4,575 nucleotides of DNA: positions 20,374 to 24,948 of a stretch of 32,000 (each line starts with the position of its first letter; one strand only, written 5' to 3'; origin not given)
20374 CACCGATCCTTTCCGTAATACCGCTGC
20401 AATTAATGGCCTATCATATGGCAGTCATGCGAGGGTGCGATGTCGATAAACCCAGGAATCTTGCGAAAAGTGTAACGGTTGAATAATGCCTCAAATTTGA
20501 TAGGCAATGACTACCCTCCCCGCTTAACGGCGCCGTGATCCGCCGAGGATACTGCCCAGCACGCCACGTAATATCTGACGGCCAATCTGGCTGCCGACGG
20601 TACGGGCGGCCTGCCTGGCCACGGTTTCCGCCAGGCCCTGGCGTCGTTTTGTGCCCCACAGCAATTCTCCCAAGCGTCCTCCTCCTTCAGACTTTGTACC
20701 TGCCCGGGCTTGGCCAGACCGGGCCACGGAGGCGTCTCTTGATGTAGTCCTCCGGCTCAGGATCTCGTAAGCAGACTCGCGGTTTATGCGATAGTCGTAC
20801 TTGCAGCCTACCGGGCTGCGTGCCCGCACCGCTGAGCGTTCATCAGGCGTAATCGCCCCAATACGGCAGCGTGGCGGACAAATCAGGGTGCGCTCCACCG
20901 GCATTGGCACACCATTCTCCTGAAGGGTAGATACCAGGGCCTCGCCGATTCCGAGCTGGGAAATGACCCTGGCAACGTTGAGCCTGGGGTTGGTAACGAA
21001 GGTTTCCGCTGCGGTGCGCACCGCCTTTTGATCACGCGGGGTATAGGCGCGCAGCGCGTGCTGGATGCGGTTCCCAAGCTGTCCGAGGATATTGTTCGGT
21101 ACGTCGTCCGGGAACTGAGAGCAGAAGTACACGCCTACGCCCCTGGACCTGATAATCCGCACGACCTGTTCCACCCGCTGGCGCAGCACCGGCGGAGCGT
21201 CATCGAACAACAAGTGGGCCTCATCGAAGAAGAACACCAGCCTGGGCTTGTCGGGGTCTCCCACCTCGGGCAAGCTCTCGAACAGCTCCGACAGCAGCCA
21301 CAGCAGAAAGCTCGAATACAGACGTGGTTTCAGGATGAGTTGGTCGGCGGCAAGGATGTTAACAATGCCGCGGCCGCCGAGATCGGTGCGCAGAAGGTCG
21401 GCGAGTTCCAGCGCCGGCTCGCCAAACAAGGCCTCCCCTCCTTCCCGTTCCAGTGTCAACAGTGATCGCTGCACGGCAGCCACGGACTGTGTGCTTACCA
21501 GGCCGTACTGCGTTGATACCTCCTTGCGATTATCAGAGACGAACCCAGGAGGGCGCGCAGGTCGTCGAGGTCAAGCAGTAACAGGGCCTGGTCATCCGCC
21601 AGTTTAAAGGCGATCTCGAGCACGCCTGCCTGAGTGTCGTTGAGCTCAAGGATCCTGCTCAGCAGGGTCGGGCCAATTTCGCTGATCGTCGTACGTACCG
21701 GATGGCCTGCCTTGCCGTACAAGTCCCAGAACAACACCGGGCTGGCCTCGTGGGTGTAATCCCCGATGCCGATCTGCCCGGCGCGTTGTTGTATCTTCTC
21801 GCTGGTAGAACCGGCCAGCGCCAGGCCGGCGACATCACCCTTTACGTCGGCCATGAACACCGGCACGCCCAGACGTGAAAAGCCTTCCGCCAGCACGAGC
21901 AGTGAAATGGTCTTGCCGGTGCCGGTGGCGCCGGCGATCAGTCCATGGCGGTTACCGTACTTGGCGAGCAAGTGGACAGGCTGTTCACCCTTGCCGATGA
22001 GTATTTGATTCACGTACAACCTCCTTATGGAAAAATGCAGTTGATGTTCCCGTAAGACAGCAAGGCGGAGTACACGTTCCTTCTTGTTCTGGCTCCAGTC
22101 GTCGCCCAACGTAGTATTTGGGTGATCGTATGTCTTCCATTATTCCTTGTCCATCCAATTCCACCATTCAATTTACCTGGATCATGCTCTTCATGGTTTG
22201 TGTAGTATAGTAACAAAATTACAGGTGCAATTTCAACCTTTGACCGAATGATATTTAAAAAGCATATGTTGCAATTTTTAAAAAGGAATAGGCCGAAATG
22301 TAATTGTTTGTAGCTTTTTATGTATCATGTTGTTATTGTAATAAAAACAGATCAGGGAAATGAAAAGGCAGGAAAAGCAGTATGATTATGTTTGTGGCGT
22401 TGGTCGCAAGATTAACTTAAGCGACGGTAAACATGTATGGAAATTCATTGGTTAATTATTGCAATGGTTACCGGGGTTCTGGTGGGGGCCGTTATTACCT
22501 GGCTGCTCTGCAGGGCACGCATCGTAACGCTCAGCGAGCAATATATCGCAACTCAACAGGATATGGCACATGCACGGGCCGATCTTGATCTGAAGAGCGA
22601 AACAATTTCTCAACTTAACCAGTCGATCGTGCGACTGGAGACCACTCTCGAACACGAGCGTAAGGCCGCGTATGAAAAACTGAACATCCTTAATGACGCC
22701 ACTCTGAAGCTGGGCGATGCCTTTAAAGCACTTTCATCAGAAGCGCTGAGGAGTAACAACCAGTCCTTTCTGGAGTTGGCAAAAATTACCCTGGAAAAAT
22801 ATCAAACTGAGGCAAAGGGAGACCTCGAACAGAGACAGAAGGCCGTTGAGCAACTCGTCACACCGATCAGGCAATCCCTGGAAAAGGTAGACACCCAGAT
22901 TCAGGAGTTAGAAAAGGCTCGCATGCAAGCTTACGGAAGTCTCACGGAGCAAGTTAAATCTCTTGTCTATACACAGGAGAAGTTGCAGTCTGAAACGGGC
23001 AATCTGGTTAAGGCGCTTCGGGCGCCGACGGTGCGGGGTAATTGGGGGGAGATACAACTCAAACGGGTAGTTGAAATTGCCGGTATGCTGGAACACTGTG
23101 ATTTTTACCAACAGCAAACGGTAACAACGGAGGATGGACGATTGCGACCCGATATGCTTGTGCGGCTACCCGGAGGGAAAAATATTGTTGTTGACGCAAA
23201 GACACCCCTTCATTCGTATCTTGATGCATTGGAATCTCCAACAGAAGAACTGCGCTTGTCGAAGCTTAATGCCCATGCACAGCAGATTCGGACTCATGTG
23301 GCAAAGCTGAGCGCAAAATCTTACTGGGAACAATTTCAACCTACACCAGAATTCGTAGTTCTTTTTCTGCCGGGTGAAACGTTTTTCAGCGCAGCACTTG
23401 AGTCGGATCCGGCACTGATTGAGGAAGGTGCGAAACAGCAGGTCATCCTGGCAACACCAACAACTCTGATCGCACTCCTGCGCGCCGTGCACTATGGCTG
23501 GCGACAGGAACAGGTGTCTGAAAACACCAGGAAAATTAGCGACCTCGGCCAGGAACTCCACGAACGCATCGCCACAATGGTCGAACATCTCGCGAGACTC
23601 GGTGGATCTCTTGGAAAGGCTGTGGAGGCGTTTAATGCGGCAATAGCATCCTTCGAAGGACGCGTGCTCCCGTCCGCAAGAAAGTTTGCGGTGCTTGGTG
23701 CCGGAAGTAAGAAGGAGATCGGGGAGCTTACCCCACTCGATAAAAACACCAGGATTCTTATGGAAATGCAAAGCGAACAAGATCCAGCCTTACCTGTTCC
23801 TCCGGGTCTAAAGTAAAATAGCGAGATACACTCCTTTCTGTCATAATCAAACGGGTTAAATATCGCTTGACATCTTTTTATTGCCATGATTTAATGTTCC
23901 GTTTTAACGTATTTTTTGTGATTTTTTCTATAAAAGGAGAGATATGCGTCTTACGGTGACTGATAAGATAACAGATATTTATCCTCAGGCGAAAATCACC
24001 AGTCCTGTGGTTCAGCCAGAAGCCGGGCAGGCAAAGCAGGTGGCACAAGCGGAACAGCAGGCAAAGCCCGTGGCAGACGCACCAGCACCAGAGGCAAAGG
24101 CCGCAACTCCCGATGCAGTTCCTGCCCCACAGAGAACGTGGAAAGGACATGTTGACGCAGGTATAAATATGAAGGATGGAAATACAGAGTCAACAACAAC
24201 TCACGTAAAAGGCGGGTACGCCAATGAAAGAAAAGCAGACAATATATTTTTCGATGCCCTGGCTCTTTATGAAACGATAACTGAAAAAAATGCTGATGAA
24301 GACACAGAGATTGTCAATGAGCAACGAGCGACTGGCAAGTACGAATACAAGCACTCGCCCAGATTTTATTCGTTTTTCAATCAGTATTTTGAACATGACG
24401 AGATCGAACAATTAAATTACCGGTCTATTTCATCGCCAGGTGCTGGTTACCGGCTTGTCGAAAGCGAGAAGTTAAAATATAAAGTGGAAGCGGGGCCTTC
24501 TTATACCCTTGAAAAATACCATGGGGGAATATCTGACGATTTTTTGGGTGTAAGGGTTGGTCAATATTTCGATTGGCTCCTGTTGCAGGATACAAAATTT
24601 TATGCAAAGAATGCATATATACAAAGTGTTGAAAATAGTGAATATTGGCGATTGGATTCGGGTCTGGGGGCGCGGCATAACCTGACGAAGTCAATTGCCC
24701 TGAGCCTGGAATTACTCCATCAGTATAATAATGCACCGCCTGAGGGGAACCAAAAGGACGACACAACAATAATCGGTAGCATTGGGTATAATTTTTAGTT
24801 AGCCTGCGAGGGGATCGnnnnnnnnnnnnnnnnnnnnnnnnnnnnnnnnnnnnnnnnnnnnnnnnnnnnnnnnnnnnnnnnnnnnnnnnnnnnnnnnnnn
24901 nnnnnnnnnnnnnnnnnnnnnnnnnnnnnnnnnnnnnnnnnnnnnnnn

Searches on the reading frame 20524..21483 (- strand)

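Call 50: search_protein_families(library=pfam, proteins=[window:20524-21483:-], max_evalue=0.00001)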
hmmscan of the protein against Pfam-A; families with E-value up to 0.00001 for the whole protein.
window:20524-21483:- (319 aa): 1 family
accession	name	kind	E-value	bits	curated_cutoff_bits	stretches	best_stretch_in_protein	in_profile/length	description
PF05872.18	HerA_C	-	1e-133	447.1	22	1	2-318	179-502/502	Helicase HerA-like C-terminal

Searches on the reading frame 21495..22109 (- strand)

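Call 50: search_protein_families(library=pfam, proteins=[window:21495-22109:-], max_evalue=0.00001)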
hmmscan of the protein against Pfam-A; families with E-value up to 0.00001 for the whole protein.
window:21495-22109:- (204 aa): 1 family
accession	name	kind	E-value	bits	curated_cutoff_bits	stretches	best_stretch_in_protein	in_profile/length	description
PF05872.18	HerA_C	-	2.6e-66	224.7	22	1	39-188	7-156/502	Helicase HerA-like C-terminal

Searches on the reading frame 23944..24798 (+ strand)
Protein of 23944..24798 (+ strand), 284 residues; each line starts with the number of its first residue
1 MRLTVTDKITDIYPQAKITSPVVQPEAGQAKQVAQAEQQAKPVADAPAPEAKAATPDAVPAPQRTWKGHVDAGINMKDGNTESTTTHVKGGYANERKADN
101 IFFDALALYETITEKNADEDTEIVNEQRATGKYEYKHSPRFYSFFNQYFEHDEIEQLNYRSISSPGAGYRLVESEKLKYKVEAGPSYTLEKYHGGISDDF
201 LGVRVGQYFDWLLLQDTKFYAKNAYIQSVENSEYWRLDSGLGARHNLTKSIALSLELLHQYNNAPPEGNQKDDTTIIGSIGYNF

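Call 3: search_protein_families(library=pfam, proteins=[window:23944-24798:+], max_evalue=0.01)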
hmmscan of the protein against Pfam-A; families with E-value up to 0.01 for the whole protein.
window:23944-24798:+ (284 aa): 1 family
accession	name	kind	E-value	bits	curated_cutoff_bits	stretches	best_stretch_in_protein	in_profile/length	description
PF04338.18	DUF481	-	1.5e-38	133.3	21.1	1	70-284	1-210/210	Protein of unknown function, DUF481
